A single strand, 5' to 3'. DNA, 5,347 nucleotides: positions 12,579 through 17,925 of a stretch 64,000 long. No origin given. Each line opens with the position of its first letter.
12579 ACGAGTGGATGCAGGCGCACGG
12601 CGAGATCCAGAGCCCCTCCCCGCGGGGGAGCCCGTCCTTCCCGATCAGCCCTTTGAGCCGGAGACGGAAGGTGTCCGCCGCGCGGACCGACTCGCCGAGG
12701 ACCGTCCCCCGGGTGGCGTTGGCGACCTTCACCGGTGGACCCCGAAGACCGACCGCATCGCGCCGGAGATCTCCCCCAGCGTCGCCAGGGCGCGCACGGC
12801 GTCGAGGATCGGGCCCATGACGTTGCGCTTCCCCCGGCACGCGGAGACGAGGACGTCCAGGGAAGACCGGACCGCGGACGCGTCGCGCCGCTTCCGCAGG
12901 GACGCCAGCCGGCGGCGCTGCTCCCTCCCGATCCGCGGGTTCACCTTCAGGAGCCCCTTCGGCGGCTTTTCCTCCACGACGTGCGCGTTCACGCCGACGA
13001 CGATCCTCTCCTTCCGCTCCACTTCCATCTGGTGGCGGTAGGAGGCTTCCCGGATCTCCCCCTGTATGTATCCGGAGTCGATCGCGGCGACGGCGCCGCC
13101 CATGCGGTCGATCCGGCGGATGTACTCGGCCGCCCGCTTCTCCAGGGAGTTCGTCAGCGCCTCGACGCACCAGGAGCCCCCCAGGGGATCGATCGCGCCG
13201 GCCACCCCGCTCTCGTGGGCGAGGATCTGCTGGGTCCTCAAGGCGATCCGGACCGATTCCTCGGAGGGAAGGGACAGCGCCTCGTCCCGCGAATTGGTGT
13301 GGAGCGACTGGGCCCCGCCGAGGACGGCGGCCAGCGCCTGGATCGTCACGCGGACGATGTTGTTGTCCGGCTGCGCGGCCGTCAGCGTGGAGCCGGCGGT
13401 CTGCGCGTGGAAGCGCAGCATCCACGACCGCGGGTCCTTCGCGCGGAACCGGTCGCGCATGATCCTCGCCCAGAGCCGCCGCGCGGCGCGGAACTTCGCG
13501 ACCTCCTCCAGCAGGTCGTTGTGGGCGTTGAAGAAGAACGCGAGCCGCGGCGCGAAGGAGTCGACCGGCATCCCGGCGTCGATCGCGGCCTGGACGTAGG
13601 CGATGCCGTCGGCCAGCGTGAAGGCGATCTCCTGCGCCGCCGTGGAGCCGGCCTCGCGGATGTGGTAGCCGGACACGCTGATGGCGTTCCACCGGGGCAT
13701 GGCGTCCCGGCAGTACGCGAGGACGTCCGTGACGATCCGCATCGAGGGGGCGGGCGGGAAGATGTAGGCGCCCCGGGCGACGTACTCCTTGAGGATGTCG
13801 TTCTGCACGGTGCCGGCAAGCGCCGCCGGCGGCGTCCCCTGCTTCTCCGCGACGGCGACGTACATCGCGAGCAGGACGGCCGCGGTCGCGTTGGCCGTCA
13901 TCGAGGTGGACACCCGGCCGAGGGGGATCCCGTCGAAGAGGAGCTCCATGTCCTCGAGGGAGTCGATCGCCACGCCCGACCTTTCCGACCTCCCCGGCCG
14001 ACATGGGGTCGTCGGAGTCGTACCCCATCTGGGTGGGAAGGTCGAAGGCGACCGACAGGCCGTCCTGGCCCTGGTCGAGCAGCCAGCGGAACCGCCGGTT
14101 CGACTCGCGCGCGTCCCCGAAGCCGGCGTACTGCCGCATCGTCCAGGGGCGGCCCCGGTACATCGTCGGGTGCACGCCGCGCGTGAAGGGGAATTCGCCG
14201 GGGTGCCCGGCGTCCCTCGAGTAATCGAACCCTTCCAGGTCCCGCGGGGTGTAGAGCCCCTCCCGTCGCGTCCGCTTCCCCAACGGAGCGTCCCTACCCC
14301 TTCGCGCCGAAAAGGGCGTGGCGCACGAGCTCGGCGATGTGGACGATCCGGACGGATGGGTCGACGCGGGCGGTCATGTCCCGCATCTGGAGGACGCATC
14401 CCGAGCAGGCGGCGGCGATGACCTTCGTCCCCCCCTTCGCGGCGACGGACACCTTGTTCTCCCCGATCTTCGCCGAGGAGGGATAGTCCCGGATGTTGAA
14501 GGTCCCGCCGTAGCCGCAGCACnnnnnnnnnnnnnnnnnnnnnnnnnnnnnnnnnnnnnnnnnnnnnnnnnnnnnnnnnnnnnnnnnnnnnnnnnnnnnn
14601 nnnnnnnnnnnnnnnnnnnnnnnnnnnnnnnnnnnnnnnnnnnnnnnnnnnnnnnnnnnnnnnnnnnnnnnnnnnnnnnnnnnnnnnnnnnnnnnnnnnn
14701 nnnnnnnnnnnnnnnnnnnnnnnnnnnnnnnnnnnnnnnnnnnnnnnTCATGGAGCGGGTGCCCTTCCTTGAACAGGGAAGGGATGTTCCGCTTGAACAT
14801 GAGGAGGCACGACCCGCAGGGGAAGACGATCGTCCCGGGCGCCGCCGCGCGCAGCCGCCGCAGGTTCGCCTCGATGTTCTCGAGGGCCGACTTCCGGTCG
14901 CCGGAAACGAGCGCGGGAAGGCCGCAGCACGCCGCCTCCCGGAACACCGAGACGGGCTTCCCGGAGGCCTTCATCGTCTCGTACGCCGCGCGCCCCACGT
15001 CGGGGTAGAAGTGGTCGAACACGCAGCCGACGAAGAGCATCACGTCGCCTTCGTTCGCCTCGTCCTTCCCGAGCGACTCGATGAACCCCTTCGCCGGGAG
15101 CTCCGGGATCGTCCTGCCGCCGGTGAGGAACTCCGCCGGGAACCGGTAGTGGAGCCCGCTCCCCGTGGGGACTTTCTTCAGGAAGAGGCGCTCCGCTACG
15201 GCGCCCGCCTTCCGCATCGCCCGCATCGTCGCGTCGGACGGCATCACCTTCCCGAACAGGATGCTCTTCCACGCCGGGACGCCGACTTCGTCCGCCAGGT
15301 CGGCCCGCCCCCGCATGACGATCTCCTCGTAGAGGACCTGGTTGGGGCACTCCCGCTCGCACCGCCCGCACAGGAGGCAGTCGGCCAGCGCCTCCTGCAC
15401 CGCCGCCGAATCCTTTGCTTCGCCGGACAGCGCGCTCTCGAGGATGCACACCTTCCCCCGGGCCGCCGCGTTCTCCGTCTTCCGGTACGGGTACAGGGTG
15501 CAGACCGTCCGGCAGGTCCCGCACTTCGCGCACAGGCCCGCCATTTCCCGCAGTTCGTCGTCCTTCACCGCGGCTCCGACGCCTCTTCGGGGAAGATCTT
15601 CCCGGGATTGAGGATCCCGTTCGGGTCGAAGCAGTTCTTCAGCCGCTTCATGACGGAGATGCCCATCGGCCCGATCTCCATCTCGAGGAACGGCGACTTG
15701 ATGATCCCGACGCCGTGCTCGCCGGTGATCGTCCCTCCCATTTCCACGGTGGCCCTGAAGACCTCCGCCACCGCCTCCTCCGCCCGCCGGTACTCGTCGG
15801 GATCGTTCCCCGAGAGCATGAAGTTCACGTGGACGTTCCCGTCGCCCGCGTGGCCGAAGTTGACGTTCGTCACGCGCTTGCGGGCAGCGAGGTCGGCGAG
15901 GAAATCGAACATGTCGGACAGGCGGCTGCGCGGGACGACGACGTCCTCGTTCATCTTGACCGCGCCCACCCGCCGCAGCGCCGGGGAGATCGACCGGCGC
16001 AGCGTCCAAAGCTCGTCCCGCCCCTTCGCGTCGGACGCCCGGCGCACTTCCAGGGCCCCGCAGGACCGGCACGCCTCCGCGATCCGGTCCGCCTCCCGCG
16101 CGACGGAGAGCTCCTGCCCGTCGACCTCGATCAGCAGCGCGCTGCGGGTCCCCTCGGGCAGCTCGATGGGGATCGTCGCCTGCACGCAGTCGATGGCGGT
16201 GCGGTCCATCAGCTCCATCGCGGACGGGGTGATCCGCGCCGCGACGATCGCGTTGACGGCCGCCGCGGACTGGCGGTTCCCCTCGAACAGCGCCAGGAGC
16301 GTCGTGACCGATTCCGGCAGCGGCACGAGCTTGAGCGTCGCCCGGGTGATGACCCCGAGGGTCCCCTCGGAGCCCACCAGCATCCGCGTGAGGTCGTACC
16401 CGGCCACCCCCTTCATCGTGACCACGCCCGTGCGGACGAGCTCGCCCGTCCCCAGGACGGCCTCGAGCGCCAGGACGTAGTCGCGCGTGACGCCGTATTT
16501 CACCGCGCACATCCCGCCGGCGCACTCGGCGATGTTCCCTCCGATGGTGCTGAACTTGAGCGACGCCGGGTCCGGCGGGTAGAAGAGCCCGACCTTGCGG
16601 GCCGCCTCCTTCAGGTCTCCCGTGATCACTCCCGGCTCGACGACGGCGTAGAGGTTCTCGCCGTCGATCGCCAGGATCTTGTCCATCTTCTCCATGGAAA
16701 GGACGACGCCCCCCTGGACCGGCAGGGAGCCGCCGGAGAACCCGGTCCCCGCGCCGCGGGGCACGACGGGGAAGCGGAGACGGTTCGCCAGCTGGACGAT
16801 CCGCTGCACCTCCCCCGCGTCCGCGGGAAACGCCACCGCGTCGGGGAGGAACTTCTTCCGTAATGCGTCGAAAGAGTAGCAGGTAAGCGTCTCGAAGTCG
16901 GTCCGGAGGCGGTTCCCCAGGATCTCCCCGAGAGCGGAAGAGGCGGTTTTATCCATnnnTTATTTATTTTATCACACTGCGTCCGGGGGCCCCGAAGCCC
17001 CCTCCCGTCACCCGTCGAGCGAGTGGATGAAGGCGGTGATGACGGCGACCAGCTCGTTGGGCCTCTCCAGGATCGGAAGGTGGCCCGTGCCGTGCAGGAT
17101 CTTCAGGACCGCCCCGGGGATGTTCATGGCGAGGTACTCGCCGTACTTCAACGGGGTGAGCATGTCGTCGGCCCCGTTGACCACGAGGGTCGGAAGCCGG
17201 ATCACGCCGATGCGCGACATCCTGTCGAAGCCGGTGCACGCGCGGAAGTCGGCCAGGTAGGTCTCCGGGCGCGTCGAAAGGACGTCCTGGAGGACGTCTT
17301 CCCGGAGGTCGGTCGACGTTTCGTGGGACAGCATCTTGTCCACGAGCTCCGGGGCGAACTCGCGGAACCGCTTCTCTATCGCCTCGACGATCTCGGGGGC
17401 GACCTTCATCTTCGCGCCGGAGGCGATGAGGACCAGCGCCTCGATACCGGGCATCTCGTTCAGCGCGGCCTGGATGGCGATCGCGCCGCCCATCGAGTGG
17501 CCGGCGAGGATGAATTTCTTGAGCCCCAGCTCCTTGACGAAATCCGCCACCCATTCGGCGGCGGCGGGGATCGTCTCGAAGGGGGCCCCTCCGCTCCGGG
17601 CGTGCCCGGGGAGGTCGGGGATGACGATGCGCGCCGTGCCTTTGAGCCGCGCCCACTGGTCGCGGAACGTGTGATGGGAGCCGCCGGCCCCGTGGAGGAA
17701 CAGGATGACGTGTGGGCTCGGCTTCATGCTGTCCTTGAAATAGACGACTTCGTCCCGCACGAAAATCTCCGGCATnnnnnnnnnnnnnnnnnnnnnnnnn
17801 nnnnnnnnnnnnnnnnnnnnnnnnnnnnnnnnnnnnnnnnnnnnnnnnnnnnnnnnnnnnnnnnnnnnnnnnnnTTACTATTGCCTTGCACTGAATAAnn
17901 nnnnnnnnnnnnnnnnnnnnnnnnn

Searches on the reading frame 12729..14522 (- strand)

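Call 65: search_protein_families(library=pfam, proteins=[window:12729-14522:-], max_evalue=0.05)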
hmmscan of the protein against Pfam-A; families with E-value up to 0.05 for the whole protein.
window:12729-14522:- (597 aa): 2 families
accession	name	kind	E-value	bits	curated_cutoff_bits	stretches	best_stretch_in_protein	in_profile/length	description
PF01642.28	MM_CoA_mutase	-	2.9e-178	594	22.1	1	176-594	96-512/512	Methylmalonyl-CoA mutase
PF18822.6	CdvA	-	0.013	15.9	30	1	455-504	40-89/123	CdvA-like coiled-coil domain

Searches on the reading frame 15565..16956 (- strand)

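Call 65: search_protein_families(library=pfam, proteins=[window:15565-16956:-], max_evalue=0.05)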
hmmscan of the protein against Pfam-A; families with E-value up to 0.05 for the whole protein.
window:15565-16956:- (463 aa): 2 families
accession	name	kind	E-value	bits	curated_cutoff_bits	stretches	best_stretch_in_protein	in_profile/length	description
PF02913.24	FAD-oxidase_C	-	3.1e-70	237.1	21.2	1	213-454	1-248/248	FAD linked oxidases, C-terminal domain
PF01565.28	FAD_binding_4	-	2e-43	147.9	26.4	1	38-177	1-139/139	FAD binding domain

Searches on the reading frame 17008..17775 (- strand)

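Call 68: search_protein_families(library=pfam, proteins=[window:17008-17775:-], max_evalue=0.001)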
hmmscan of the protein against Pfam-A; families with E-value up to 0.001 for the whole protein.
window:17008-17775:- (255 aa): 7 families
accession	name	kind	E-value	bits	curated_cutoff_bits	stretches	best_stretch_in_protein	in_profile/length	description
PF12697.13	Abhydrolase_6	-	1.4e-28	101.5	26.3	1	24-244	1-216/217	Alpha/beta hydrolase family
PF00561.26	Abhydrolase_1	-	7e-26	91.8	25.8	1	23-239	2-245/245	alpha/beta hydrolase fold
PF12146.15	Hydrolase_4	-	2.7e-16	60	27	1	22-237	5-237/239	Serine aminopeptidase, S33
PF00975.26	Thioesterase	-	1.3e-11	45.6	26.4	1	25-184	4-160/226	Thioesterase domain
PF03959.19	FSH1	-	0.00017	21.8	21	0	190-232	157-199/211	Serine hydrolase (FSH1)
PF12695.13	Abhydrolase_5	-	0.00022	21.5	27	1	81-119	51-89/164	Alpha/beta hydrolase family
PF06821.19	Ser_hydrolase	-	0.00086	19.7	22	0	69-141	36-107/172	Serine hydrolase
